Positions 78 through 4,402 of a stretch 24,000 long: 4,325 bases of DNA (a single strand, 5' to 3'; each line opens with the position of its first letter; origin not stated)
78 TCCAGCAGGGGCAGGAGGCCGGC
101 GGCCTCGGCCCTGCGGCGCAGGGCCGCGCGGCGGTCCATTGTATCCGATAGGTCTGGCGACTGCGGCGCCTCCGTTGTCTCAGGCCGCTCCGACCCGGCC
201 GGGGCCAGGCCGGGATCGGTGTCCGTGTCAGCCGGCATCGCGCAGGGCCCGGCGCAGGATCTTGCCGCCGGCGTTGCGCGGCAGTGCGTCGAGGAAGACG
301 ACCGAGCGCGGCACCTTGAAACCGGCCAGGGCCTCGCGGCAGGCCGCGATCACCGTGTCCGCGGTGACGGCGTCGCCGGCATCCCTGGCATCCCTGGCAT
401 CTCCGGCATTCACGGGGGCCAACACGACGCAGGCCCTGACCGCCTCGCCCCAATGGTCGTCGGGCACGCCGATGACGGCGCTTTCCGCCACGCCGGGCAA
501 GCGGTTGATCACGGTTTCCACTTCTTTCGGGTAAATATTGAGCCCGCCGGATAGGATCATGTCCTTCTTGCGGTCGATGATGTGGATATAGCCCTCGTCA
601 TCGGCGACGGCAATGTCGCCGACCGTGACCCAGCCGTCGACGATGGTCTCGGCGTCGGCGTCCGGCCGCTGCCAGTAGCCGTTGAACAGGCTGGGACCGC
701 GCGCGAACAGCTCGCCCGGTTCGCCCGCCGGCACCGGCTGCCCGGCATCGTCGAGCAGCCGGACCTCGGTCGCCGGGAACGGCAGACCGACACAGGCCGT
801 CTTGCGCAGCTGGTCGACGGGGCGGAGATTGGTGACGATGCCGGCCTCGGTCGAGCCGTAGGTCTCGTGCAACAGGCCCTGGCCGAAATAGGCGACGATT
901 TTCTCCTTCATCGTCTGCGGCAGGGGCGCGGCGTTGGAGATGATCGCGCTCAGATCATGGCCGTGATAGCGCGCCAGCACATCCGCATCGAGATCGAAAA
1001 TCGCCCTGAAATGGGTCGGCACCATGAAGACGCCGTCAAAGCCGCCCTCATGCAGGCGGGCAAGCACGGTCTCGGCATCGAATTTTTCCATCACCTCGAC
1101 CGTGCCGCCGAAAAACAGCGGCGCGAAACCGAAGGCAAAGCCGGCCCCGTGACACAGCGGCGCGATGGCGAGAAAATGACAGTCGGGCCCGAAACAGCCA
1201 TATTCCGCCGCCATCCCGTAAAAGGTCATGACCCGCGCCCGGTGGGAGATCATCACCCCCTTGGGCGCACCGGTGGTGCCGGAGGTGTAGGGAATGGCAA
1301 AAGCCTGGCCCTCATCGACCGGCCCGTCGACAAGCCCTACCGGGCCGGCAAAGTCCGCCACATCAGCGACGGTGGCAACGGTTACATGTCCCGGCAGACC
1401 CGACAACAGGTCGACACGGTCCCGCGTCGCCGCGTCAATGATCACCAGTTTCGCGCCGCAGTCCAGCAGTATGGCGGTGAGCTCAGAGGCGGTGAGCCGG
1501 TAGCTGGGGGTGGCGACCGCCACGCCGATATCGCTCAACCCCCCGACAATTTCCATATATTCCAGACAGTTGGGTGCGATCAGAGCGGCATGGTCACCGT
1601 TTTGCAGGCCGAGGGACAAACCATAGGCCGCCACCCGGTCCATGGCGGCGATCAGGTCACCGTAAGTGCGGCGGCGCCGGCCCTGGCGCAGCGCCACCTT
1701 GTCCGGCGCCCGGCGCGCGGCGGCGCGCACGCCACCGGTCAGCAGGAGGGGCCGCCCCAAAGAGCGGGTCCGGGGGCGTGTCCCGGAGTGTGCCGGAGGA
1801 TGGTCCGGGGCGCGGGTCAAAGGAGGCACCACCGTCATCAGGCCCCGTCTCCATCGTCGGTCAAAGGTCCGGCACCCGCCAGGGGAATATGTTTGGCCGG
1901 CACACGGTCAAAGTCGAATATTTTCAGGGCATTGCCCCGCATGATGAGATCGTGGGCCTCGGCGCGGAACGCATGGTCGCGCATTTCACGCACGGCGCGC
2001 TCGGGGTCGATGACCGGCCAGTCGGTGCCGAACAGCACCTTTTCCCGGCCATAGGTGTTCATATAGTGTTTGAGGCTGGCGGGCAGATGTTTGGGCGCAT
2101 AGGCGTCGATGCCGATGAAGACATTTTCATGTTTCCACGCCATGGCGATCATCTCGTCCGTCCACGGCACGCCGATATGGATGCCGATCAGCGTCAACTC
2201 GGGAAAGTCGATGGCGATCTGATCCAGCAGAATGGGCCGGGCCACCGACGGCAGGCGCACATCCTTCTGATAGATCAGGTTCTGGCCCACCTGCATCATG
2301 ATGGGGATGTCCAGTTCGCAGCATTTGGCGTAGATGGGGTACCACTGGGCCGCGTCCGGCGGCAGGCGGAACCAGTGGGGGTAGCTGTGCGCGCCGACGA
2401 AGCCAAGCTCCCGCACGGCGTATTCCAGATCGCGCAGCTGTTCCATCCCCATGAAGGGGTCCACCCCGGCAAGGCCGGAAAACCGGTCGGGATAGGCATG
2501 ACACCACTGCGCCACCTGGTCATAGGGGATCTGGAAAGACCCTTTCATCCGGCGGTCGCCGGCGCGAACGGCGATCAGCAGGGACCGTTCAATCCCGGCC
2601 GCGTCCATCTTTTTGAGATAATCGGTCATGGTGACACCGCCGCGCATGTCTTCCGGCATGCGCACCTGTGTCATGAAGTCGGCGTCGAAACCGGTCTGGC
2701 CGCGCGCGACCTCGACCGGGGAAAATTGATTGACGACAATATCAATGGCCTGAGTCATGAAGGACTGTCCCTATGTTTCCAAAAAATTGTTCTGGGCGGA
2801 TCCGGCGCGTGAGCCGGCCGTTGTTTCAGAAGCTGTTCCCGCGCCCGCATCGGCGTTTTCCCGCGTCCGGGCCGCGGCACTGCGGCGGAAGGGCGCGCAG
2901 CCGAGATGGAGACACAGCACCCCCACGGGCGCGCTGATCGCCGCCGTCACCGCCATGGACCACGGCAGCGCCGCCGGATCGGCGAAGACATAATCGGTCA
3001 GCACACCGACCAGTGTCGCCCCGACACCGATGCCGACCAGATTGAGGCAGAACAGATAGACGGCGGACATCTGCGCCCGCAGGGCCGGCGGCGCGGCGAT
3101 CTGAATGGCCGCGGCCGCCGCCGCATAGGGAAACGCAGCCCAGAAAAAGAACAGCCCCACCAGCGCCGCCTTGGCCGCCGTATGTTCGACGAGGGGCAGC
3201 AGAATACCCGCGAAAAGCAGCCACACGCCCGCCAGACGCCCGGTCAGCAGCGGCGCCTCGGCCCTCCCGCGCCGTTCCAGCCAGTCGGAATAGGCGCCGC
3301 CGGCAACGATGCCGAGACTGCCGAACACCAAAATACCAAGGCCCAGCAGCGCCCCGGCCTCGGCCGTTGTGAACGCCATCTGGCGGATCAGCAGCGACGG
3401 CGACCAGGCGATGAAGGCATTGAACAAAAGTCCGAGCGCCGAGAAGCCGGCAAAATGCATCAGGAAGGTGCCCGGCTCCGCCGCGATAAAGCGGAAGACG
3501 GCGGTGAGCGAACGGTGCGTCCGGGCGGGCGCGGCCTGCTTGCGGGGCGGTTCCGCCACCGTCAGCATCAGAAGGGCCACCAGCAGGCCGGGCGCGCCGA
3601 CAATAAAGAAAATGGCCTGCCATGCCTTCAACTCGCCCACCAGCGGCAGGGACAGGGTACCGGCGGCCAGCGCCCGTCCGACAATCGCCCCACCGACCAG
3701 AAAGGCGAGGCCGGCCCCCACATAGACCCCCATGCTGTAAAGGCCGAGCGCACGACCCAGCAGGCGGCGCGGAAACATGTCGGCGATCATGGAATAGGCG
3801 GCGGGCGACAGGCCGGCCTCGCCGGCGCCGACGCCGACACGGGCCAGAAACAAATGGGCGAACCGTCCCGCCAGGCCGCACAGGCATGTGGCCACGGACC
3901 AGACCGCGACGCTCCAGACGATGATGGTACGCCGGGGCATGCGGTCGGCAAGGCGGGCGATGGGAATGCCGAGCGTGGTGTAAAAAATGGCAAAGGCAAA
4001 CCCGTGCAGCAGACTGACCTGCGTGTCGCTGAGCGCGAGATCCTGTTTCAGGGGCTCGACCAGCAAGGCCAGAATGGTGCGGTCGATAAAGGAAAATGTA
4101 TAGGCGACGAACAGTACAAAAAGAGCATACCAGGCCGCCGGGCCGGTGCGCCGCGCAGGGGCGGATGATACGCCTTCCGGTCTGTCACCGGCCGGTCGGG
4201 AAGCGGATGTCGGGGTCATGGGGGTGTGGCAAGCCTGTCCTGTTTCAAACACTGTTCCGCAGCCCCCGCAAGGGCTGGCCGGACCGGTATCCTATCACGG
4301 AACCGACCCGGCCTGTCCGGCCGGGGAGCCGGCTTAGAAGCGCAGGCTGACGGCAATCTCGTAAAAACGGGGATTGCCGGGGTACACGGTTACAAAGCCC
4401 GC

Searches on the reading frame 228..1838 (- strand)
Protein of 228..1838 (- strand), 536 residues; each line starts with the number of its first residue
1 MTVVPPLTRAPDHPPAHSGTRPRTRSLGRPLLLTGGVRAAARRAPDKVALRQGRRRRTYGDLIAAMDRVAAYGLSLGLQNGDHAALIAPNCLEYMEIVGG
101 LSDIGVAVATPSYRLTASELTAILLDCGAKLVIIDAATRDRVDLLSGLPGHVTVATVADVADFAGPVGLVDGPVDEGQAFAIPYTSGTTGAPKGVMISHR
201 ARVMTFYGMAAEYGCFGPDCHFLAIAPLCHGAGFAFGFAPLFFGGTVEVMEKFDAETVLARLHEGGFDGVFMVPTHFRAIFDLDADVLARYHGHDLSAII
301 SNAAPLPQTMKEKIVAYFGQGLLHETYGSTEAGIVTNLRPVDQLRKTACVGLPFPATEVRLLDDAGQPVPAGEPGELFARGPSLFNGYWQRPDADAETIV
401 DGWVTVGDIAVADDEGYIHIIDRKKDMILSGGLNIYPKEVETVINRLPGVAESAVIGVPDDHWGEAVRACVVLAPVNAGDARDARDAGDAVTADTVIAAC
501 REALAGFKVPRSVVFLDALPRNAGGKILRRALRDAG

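Call 5: search_protein_families(library=pfam, proteins=[window:228-1838:-], max_evalue=0.01)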
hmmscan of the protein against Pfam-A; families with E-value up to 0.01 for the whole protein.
window:228-1838:- (536 aa): 2 families
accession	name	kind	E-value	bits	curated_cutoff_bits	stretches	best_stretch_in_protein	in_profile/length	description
PF00501.34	AMP-binding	-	3.7e-73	247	29.9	1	38-389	2-384/384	AMP-binding enzyme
PF13193.12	AMP-binding_C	-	1.4e-18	68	24.5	1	439-526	1-76/76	AMP-binding enzyme C-terminal domain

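Call 48: find_encoding_contigs(protein=window:228-1838:-, flank=2000, max_places=6)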
Protein window:228-1838:- (536 aa): 1 contig read that carries it; 1 place shown.
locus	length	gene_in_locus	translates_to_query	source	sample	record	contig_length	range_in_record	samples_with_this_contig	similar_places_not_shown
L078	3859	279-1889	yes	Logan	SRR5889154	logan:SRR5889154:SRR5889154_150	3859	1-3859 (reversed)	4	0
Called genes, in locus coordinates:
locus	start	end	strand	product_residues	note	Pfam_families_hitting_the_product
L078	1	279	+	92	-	?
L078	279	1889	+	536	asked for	PF00501:AMP-binding, PF13193:AMP-binding_C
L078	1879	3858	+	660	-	?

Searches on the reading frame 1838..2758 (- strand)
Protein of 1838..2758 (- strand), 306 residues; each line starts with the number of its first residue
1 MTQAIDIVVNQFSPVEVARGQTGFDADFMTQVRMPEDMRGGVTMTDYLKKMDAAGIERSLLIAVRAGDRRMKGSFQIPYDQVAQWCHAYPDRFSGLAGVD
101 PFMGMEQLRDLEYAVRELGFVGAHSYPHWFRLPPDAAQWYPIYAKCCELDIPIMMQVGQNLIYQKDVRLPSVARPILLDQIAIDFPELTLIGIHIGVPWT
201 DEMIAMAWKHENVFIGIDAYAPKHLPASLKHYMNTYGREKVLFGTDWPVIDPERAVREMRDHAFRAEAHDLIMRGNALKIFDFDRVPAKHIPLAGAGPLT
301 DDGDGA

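Call 5: search_protein_families(library=pfam, proteins=[window:1838-2758:-], max_evalue=0.01)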
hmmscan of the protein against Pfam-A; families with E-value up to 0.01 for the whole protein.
window:1838-2758:- (306 aa): 1 family
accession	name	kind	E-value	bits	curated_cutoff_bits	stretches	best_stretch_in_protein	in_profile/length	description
PF04909.20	Amidohydro_2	-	5.1e-36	125.3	26.4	1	78-283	65-289/289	Amidohydrolase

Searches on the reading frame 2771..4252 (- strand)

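Call 5: search_protein_families(library=pfam, proteins=[window:2771-4252:-], max_evalue=0.01)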
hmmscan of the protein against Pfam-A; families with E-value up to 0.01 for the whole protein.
window:2771-4252:- (493 aa): 1 family
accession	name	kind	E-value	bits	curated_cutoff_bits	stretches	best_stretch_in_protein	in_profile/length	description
PF07690.21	MFS_1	-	2.2e-41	142.4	33.4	1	47-408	1-344/347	Major Facilitator Superfamily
